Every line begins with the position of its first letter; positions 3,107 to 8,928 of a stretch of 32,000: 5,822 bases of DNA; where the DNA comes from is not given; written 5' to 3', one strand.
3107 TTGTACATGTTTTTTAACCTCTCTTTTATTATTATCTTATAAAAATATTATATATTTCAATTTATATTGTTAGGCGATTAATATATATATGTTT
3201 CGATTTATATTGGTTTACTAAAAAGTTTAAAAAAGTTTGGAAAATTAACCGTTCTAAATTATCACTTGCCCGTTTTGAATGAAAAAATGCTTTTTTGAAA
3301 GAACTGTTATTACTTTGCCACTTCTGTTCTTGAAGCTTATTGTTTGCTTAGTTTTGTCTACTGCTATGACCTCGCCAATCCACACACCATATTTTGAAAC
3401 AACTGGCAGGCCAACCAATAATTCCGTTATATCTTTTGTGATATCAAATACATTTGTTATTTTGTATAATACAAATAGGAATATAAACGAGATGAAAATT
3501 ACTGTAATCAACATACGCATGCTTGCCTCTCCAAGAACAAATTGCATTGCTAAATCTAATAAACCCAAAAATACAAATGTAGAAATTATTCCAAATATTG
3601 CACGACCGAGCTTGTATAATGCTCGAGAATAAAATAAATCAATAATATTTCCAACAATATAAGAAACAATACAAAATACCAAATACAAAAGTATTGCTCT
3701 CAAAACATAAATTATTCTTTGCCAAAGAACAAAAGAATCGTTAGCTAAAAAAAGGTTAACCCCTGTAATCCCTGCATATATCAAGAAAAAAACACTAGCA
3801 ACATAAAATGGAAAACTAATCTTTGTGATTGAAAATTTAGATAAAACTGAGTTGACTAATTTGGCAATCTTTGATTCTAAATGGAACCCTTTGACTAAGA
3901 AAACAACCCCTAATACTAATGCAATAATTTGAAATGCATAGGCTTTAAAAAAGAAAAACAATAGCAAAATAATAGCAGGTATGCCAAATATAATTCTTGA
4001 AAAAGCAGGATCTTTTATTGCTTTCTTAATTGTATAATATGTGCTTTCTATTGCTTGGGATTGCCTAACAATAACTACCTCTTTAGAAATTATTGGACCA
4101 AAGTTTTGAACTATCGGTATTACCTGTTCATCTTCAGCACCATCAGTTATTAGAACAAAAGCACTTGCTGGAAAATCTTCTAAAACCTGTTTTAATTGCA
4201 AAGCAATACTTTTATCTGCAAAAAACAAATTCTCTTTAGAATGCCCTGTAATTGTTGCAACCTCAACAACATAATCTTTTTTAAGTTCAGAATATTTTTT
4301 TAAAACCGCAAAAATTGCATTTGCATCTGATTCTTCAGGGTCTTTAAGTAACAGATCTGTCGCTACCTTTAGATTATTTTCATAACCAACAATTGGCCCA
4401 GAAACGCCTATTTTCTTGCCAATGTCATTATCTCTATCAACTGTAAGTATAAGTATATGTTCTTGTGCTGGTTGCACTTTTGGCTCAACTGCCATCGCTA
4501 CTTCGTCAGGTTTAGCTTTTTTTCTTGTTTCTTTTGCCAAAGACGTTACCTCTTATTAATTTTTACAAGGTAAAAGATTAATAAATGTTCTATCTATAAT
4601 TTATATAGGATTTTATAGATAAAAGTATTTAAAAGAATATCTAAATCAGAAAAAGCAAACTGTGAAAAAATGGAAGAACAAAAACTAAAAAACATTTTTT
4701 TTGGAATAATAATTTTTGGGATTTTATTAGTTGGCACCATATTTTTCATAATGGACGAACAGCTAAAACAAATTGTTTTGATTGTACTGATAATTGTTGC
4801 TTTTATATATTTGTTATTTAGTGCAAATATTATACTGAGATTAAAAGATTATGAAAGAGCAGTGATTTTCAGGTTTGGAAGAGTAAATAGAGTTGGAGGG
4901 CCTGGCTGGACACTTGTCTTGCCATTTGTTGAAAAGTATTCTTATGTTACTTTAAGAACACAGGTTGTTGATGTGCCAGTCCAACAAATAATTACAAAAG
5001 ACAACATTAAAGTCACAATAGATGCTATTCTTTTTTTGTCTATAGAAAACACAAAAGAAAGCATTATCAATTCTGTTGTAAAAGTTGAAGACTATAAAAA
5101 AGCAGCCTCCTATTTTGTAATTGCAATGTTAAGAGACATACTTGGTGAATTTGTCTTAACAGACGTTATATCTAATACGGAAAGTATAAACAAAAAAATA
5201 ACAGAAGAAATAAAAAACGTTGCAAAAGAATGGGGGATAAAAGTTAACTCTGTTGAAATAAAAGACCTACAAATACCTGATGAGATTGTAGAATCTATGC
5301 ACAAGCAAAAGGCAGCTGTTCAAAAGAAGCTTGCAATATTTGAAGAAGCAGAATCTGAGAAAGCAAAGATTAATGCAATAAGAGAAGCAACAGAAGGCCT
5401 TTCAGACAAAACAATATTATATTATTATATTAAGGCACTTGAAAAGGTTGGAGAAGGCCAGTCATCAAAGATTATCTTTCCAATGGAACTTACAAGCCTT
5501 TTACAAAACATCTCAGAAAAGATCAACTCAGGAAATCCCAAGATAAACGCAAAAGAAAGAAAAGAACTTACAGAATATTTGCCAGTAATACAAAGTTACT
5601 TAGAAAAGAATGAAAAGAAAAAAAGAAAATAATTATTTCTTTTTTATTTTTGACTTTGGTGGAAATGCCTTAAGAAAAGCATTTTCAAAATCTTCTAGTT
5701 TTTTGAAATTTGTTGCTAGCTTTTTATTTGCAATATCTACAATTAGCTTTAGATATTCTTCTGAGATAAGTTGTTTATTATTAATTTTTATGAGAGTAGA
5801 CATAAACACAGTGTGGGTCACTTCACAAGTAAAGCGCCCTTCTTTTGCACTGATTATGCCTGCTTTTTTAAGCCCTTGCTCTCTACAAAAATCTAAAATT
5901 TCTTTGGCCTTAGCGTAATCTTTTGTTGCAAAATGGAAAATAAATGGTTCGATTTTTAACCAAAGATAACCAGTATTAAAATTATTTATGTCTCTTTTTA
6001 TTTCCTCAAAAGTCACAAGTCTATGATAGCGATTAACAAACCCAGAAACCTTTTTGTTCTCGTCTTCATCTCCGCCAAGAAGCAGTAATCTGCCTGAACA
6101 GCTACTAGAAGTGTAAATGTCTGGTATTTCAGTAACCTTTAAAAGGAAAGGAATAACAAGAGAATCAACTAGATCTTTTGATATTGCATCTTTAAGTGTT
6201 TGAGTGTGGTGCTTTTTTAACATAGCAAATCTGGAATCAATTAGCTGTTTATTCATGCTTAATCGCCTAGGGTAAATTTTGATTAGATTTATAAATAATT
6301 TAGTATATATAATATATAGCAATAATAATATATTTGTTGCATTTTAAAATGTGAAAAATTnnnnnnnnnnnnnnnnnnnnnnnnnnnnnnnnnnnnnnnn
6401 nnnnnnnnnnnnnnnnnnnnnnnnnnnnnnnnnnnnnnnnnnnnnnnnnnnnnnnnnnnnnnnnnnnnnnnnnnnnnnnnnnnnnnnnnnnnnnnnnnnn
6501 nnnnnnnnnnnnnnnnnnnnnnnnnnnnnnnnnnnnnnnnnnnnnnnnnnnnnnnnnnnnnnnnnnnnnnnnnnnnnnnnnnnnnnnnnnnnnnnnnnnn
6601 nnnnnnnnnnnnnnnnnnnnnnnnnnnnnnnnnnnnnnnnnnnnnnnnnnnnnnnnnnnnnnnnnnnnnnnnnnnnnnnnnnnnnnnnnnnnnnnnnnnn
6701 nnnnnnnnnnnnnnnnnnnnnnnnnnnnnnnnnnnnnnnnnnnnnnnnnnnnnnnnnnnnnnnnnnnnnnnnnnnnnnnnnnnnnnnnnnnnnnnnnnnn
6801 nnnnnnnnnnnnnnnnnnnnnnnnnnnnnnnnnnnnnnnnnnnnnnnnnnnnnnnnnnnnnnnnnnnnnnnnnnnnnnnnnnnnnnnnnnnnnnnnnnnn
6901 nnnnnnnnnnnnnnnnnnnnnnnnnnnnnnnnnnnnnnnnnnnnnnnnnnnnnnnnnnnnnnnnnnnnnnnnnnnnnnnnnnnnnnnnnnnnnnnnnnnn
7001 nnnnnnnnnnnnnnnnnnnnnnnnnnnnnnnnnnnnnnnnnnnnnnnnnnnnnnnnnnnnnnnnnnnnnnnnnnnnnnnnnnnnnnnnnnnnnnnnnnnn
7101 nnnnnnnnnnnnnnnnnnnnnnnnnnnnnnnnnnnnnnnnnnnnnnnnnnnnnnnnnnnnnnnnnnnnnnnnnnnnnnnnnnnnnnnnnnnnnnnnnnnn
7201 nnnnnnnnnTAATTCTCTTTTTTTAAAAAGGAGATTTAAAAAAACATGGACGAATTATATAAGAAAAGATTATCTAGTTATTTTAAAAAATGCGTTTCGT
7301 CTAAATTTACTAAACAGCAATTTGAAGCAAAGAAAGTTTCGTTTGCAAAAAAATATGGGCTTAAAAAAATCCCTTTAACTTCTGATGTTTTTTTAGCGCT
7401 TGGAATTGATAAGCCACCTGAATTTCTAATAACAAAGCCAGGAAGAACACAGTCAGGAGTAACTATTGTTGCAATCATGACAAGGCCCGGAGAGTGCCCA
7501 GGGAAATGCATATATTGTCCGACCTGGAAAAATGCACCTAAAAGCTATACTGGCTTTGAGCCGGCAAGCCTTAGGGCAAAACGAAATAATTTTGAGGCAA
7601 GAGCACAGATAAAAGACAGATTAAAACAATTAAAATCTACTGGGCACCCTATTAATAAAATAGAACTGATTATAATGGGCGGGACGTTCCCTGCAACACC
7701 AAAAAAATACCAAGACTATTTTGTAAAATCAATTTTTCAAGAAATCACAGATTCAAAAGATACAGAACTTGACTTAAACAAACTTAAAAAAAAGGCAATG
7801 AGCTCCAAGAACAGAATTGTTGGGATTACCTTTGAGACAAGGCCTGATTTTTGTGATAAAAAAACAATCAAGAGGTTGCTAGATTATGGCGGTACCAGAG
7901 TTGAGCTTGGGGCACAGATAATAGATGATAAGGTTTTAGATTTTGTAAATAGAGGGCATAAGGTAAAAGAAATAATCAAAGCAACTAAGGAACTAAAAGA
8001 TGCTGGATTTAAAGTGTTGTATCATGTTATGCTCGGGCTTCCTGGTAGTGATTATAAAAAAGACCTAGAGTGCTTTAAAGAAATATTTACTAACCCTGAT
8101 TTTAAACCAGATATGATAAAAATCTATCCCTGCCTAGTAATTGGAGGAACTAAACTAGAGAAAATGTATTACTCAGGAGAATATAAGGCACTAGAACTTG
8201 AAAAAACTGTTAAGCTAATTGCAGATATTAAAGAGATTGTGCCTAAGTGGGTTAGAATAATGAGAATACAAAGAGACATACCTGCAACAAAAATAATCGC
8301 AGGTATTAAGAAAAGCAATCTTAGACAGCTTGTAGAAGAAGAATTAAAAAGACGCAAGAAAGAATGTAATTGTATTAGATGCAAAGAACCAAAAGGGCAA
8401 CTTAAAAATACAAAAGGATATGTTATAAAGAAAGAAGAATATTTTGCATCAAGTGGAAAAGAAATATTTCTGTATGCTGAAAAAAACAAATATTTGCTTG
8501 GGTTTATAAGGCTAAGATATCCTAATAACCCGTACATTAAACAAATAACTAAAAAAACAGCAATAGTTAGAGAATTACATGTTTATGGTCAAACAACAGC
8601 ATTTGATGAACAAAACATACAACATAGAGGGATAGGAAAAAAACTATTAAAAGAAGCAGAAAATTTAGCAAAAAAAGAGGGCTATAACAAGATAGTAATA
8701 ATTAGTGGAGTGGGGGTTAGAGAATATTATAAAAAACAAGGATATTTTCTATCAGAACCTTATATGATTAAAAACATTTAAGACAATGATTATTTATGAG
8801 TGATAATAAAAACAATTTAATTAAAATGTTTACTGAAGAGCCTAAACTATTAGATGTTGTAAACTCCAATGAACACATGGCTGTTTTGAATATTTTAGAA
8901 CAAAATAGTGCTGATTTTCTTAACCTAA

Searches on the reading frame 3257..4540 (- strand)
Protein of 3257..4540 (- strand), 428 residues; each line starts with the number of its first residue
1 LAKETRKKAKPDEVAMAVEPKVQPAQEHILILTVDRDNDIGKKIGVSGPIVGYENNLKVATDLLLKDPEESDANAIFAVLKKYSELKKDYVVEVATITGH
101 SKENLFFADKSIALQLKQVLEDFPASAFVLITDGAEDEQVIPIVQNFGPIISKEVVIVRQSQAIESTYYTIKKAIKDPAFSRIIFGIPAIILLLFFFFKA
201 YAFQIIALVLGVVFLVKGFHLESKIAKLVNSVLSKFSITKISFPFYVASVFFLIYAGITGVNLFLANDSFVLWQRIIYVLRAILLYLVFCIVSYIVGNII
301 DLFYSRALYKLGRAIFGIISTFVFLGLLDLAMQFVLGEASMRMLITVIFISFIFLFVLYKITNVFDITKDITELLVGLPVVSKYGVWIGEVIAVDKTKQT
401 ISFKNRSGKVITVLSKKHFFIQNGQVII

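Call 49: search_protein_families(library=pfam, proteins=[window:3257-4540:-], max_evalue=0.00001)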
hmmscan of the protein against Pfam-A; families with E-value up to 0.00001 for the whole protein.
window:3257-4540:- (428 aa): 1 family
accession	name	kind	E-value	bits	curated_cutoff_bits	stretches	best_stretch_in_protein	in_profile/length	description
PF04123.18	DUF373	-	1.1e-79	268.7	28.3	1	29-350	2-329/335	Domain of unknown function (DUF373)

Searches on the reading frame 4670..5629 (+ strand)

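Call 49: search_protein_families(library=pfam, proteins=[window:4670-5629:+], max_evalue=0.00001)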
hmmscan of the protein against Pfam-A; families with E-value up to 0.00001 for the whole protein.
window:4670-5629:+ (320 aa): 1 family
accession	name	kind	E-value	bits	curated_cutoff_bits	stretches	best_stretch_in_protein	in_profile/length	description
PF01145.31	Band_7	-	4.6e-35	121.7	23.6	1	60-231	5-176/176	SPFH domain / Band 7 family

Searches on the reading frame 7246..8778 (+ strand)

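Call 49: search_protein_families(library=pfam, proteins=[window:7246-8778:+], max_evalue=0.00001)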
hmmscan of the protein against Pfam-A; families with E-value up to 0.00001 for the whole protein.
window:7246-8778:+ (511 aa): 4 families
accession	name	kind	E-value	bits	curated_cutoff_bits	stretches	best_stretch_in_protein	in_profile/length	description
PF16199.10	Radical_SAM_C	-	1.4e-26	92.9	31.9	1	288-369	1-85/85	Radical_SAM C-terminal domain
PF04055.27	Radical_SAM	-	5.2e-21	76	29.5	1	84-270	7-156/166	Radical SAM superfamily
PF00583.31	Acetyltransf_1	-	3e-08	34.4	20.7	1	398-500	26-116/116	Acetyltransferase (GNAT) family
PF13673.13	Acetyltransf_10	-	4.2e-06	27.2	23.6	0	403-501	28-108/128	Acetyltransferase (GNAT) domain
